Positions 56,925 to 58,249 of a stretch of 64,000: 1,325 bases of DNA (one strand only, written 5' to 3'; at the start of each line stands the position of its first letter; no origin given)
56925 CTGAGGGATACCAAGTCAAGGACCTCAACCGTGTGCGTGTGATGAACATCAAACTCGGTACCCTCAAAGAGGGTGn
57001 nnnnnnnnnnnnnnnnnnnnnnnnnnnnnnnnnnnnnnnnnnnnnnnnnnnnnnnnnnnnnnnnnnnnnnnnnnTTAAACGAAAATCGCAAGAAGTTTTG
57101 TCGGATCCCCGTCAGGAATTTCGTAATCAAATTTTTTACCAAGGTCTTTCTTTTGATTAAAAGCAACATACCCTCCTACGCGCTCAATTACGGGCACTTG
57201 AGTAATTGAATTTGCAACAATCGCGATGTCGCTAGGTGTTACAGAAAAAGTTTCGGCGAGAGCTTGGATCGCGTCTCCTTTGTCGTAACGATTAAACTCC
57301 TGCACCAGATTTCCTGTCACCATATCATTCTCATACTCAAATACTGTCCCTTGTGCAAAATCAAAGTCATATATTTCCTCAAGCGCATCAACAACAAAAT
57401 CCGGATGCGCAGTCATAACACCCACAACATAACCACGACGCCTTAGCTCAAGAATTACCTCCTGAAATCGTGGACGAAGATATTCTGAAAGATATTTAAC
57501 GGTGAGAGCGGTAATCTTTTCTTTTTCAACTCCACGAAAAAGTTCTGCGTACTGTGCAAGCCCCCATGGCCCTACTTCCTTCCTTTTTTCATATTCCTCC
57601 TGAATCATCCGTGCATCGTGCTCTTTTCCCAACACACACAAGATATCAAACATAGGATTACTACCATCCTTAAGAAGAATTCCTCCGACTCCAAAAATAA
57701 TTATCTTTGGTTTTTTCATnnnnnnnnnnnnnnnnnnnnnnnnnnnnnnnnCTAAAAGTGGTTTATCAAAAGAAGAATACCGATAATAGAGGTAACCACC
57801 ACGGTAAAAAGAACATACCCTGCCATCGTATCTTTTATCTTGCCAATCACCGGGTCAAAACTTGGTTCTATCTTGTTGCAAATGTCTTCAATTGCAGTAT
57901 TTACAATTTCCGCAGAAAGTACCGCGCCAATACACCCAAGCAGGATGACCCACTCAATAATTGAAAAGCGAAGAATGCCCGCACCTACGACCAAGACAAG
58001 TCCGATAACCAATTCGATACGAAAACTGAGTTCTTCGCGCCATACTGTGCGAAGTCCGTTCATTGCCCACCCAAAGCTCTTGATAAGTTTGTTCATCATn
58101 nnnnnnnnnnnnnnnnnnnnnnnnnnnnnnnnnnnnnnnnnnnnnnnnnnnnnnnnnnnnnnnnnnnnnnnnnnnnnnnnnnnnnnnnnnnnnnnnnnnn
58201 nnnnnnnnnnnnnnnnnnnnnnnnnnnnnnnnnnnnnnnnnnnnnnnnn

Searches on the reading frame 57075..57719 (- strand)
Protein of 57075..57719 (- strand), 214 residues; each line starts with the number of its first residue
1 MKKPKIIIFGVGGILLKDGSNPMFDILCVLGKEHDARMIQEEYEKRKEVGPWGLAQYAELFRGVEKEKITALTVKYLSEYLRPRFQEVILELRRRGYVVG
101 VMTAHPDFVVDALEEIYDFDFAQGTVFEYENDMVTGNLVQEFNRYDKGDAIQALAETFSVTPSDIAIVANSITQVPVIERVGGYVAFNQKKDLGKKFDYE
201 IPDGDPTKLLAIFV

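Call 54: search_protein_families(library=pfam, proteins=[window:57075-57719:-], max_evalue=0.001)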
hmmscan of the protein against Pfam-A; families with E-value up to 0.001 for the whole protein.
window:57075-57719:- (214 aa): 2 families
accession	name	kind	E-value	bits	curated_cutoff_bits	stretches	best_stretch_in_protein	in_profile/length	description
PF12710.13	HAD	-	3.2e-07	31.4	27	1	57-171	58-181/189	haloacid dehalogenase-like hydrolase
PF00702.32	Hydrolase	-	0.00031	21.6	26.4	1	21-182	17-191/191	haloacid dehalogenase-like hydrolase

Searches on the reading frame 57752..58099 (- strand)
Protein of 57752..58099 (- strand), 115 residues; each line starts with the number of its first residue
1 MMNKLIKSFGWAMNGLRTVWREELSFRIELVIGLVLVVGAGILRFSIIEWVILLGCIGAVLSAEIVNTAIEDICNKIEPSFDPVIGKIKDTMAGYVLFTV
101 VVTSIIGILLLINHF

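Call 54: search_protein_families(library=pfam, proteins=[window:57752-58099:-], max_evalue=0.001)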
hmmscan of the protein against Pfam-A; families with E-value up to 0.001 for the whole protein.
window:57752-58099:- (115 aa): 1 family
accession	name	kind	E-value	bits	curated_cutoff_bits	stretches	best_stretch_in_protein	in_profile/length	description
PF01219.24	DAGK_prokar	-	9.6e-29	99.7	22.3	1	11-111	2-102/102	Prokaryotic diacylglycerol kinase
